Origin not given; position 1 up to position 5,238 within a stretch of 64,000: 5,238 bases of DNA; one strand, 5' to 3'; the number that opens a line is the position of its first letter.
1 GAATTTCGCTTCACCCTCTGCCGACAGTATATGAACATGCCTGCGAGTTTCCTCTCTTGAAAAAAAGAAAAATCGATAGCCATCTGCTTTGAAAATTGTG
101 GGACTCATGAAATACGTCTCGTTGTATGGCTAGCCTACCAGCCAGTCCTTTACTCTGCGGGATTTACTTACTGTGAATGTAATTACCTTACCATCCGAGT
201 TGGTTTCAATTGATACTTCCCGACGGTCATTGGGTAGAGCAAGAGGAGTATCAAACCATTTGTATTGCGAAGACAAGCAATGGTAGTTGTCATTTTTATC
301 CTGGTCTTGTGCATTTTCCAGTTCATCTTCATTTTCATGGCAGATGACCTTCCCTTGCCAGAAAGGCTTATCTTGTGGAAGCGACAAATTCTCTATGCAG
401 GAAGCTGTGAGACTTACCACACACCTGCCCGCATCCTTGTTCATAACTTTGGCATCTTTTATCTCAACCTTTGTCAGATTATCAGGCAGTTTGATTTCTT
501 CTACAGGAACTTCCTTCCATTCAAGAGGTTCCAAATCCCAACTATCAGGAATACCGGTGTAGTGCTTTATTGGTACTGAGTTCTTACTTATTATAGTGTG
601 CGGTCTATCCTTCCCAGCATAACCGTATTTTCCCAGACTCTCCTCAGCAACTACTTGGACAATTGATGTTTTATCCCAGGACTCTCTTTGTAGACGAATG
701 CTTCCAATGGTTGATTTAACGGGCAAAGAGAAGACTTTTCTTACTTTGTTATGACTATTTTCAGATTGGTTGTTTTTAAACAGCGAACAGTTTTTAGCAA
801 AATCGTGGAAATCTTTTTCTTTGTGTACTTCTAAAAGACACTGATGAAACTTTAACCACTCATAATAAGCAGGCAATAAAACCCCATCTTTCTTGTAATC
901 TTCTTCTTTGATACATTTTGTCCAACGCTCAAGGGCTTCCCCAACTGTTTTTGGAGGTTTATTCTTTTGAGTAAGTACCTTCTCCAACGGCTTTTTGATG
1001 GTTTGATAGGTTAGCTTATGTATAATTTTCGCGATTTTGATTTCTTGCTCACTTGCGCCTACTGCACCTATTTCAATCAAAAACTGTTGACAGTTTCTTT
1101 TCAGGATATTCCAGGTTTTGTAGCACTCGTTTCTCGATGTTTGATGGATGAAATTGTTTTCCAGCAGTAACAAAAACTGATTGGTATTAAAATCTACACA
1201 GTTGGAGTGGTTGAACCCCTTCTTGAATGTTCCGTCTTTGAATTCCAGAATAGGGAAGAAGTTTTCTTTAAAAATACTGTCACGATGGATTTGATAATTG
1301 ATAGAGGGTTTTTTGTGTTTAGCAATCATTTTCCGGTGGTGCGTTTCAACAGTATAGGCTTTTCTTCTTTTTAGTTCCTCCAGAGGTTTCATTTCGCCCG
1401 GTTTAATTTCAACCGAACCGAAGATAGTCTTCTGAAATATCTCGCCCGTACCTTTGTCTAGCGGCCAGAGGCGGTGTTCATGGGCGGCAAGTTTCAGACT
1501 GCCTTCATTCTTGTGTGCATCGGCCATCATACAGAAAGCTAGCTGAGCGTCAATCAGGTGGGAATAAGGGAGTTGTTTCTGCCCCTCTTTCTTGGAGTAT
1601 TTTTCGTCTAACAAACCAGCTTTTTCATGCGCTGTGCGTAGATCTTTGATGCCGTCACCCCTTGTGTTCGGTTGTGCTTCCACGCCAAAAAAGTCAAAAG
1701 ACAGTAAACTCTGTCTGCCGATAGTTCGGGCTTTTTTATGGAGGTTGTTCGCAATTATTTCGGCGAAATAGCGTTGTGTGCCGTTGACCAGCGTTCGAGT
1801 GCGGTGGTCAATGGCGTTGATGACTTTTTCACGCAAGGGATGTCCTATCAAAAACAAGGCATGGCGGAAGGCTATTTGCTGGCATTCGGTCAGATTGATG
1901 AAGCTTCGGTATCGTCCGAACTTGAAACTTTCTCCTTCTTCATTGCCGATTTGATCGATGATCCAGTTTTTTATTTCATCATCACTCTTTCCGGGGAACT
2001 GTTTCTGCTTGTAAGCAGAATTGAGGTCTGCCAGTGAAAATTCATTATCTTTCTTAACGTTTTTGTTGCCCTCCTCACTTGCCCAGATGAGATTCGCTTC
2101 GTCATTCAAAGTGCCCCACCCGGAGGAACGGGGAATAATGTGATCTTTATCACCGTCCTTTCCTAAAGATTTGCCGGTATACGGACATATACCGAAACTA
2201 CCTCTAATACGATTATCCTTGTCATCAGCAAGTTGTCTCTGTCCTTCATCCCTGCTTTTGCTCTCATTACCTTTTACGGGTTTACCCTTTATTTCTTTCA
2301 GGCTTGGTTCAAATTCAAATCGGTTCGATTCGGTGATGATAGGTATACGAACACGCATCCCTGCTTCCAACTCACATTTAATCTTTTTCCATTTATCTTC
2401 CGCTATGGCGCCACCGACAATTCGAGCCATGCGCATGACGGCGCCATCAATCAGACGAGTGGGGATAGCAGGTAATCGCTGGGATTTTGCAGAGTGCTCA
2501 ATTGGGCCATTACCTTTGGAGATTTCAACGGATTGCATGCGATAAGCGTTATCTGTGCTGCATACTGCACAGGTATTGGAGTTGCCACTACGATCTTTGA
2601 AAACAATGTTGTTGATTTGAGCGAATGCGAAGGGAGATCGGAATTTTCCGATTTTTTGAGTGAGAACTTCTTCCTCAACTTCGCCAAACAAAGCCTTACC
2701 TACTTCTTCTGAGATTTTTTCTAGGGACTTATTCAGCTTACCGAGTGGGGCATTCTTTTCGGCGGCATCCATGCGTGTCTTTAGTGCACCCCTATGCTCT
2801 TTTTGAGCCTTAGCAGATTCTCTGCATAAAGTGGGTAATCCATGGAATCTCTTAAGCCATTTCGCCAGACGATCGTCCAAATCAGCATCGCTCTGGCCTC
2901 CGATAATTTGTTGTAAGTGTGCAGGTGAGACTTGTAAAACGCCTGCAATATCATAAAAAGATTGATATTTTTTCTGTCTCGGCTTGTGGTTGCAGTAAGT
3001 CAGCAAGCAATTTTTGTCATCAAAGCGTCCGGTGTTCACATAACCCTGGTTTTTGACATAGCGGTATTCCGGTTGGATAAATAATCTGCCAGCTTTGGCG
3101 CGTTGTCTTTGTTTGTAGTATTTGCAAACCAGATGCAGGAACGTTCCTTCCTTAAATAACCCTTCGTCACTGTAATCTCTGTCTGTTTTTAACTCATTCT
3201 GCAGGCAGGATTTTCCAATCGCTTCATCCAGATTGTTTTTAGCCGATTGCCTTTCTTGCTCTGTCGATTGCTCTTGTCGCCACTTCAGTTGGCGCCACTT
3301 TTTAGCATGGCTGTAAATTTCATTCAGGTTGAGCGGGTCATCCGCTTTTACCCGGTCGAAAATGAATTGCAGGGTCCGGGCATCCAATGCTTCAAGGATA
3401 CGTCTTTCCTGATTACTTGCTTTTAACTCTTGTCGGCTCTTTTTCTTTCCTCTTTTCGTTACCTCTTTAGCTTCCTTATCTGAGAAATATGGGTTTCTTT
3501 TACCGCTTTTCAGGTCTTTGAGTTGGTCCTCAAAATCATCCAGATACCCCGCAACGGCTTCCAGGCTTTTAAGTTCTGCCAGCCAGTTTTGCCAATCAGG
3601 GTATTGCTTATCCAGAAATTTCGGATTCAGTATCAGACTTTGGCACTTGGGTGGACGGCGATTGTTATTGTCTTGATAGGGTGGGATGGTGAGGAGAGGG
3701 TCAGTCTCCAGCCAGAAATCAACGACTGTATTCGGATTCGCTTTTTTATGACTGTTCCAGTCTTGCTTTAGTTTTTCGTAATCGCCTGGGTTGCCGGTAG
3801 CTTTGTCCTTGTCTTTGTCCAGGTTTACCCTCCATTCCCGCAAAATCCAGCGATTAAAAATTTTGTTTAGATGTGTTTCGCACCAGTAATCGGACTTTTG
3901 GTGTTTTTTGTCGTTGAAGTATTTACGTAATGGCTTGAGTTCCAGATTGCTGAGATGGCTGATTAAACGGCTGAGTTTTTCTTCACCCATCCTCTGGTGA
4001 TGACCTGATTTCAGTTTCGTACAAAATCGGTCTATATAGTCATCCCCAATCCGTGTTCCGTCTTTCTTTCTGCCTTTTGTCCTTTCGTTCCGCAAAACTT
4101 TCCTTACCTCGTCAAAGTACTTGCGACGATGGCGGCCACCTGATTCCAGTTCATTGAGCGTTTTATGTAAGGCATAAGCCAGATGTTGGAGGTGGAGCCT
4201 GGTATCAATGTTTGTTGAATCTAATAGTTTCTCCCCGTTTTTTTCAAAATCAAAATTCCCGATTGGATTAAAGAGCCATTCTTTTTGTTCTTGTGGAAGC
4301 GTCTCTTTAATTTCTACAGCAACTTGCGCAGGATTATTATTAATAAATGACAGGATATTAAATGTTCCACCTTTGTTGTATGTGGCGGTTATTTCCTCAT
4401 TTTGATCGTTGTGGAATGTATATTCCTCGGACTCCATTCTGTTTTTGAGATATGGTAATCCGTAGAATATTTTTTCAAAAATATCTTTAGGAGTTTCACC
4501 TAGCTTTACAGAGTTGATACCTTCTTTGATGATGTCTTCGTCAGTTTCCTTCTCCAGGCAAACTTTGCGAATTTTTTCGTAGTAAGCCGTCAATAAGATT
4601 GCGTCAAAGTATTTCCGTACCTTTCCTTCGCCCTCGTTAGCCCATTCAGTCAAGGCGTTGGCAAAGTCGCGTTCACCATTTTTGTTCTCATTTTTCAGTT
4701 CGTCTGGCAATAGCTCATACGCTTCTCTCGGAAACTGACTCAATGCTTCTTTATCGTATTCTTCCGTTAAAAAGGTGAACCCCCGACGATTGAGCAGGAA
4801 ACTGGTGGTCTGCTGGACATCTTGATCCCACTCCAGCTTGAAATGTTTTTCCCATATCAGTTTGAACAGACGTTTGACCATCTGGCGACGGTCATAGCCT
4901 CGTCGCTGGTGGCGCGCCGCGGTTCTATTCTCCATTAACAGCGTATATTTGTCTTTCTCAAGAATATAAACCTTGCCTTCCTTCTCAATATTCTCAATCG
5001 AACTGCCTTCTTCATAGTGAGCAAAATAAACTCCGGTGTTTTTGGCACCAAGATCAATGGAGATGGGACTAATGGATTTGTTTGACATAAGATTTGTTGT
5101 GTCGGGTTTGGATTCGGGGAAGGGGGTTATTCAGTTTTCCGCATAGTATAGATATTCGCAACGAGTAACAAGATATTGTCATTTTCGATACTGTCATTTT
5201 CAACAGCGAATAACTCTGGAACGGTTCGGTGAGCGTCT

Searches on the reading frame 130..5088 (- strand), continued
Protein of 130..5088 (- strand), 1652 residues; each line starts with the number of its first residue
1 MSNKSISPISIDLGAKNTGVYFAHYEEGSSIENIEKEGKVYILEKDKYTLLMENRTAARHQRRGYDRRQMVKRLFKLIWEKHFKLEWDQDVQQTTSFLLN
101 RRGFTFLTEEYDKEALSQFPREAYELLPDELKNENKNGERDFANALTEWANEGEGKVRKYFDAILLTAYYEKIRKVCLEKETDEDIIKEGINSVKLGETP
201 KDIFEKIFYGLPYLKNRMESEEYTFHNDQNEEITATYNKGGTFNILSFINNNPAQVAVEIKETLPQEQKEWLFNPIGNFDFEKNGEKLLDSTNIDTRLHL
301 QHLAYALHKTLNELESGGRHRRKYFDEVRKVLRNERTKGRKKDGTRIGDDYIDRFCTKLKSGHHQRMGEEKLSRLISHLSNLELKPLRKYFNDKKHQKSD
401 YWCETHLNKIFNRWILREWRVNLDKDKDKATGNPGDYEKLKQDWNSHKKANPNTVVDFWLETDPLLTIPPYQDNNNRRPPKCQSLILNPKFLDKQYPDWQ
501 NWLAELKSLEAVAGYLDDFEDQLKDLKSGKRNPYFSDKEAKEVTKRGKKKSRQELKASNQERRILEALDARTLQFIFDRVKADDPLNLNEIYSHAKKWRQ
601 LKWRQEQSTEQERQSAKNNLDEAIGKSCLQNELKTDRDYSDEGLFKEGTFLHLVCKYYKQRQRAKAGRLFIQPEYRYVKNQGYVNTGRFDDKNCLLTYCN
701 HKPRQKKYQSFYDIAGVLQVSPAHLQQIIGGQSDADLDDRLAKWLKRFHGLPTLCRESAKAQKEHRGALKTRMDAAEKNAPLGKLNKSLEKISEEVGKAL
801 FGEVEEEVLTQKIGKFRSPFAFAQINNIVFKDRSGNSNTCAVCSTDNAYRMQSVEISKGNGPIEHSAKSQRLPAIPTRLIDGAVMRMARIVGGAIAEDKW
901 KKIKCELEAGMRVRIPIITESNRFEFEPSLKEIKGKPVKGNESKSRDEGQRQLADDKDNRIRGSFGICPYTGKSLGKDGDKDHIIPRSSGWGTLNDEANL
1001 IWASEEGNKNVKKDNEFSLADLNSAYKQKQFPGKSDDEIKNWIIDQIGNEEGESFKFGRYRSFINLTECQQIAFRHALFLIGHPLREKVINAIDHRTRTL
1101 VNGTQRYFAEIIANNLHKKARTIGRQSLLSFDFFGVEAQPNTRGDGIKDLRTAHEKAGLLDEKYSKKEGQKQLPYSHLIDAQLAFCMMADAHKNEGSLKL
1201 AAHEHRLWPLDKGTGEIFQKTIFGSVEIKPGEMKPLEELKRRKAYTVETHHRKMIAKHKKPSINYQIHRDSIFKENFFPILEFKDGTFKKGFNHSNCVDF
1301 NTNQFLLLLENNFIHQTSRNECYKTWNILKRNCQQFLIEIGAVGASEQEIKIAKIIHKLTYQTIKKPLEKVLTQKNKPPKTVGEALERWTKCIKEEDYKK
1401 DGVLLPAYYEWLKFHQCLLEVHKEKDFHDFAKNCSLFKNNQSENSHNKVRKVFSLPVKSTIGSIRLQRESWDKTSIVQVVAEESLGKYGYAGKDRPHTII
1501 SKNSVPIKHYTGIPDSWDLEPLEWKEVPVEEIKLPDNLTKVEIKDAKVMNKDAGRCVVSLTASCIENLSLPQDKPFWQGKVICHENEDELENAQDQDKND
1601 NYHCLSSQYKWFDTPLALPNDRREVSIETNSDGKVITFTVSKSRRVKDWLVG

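Call 68: search_protein_families(library=padloc, proteins=[L007:13021-13257:+, L007:13220-13483:+, window:133-5088:-, P0382], max_evalue=0.01)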
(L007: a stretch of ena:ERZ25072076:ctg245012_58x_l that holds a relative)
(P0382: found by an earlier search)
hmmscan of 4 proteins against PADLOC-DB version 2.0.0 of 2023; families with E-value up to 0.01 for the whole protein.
L007:13021-13257:+ (79 aa): 0 families

L007:13220-13483:+ (88 aa): 0 families

window:133-5088:- (1652 aa): 3 families
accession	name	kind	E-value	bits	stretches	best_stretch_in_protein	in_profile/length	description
PDLC00972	Cas9b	-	2.8e-194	645.9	1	8-1002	1-801/802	CRISPR system subtype II-B RNA-guided endonuclease Cas9/Csx12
PDLC00974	Cas9b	-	3.2e-179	595.9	1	8-1002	1-826/827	Cas9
PDLC01317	Cas9b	-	7.7e-169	561.5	1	8-1002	1-690/691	CAS-II-B; effector__SPE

P0382 (191 aa): 19 families
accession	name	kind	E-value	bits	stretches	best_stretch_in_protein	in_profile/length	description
PDLC02083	Cas4_II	-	1.8e-64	215.6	1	4-190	1-186/186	-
PDLC00943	Cas4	-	4.9e-29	99.6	1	7-188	3-179/180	CRISPR-associated protein Cas4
PDLC01250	Cas4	-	1.2e-26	92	1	6-187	2-167/168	"CAS-I,CAS-II,CAS-III,CAS-IV,CAS-V,CAS-VI; acquisition_associated"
PDLC01447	Cas4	-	3.8e-22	77.5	1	3-189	3-159/161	"CAS-I,CAS-II,CAS-III,CAS-IV,CAS-V,CAS-VI; acquisition_associated"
PDLC02034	Cas4d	-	1.5e-20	71.7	1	4-187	5-180/192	-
PDLC00944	Cas4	-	2.4e-20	71.4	1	9-187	5-176/177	Cas4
PDLC01773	Cas4c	-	1.5e-19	68.3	1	5-189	20-195/229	-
PDLC02087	Cas4b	-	2.9e-19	67.9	1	10-187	8-188/189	-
PDLC02035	Cas4d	-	1.8e-18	64.7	1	5-187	6-174/196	-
PDLC01747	Cas1g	-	1.1e-15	55.2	1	5-187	1-176/523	-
PDLC01611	Cas4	-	2e-15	55.4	1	9-187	4-156/158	"CAS-I,CAS-II,CAS-III,CAS-IV,CAS-V,CAS-VI; acquisition_associated"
PDLC02085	Cas4a2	-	5.5e-09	34.6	1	5-188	2-162/166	-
PDLC02067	Cas1b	-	1.1e-08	32.4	1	14-185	7-172/533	-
PDLC01771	Cas4b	-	3.3e-07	28.6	1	63-187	38-158/162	-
PDLC00059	DruK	-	4.5e-05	20.8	1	64-187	112-234/326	PD-(D/E)XK nuclease superfamily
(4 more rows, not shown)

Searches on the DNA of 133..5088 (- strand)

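Call 58: build_rna_model(alignment_id=A2)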
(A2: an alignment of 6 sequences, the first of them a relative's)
Model R1 built from alignment A2 (6 sequences, 140 columns); structure: RNAalifold consensus.
model positions 128; base pairs 31; branch points 3; effective number of sequences 1.23; information 0.59 bits per position. Calibrated on 0.2 Mb of random sequence (short: E-values are rough).
structure used (alignment columns):
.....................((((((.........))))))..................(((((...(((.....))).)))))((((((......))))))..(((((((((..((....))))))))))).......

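Call 59: search_with_rna_model(model_id=R1, sources=[window, L001, L002, L003, L004, L005, L006], max_evalue=10)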
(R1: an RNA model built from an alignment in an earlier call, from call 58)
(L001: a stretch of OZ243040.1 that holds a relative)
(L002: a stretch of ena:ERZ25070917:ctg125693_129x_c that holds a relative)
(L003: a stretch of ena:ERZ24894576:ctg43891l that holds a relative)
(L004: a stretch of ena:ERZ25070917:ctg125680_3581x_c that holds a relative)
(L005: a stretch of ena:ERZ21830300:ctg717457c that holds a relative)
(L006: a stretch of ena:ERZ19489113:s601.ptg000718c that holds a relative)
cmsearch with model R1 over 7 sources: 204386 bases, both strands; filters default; matches with E-value up to 10: 13.
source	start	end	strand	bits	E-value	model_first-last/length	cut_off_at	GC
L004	17349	17476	-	154.6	2.5e-30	1-128/128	no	0.47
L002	17441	17568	-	153.9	3.4e-30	1-128/128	no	0.48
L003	17365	17492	-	152.6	6.5e-30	1-128/128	no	0.44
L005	17393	17520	-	150.4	1.8e-29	1-128/128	no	0.44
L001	17029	17156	-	124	6.4e-24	1-128/128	no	0.41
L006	13175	13300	-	119.3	5.9e-23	1-128/128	no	0.51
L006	13175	13202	+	18.4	0.077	99-126/128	no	0.39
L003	17367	17392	+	16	0.25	101-126/128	no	0.46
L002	17443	17468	+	15.1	0.39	101-126/128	no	0.42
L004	17351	17376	+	15.1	0.39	101-126/128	no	0.42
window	12310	12398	-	14.5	0.53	1-128/128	no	0.37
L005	17395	17420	+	10.5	3.6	101-126/128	no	0.46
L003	19562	19594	+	9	7.3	1-33/128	3'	0.52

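Call 60: search_with_rna_model(model_id=R1, source=window, filters=off, max_evalue=10)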
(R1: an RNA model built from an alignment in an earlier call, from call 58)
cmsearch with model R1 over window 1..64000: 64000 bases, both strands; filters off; matches with E-value up to 10: 14.
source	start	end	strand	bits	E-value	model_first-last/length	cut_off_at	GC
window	12310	12398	-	14.4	0.17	1-128/128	no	0.37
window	21675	21750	+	13.3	0.29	1-128/128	no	0.51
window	28619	28680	-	12.3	0.47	1-128/128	no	0.56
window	28757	28832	-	10.8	0.96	1-128/128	no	0.63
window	54882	54903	-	9.5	1.8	57-81/128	no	0.77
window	14684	14820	+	9.1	2.1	1-128/128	no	0.58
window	24595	24711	-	7.7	4.3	1-128/128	no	0.63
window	34786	34806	-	7.3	5.3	18-38/128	no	0.43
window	57761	57781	-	7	5.9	59-79/128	no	0.57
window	22341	22407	+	7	5.9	1-128/128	no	0.6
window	28478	28553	-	6.8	6.6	1-128/128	no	0.61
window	21808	21898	+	6.1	9.1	1-128/128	no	0.6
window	27660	27762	+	6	9.5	1-128/128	no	0.57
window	9985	10012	-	6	9.5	99-126/128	no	0.5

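Call 64: search_with_rna_model(model_id=R1, sources=[L007, L008], max_evalue=0.01)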
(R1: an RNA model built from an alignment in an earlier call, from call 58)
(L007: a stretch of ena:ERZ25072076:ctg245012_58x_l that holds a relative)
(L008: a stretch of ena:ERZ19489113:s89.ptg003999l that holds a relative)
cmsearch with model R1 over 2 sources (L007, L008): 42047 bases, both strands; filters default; matches with E-value up to 0.01: 2.
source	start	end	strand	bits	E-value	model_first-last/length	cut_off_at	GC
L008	17341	17468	-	138.3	1.3e-27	1-128/128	no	0.48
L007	15332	15468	-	118.2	2.1e-23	1-128/128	no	0.45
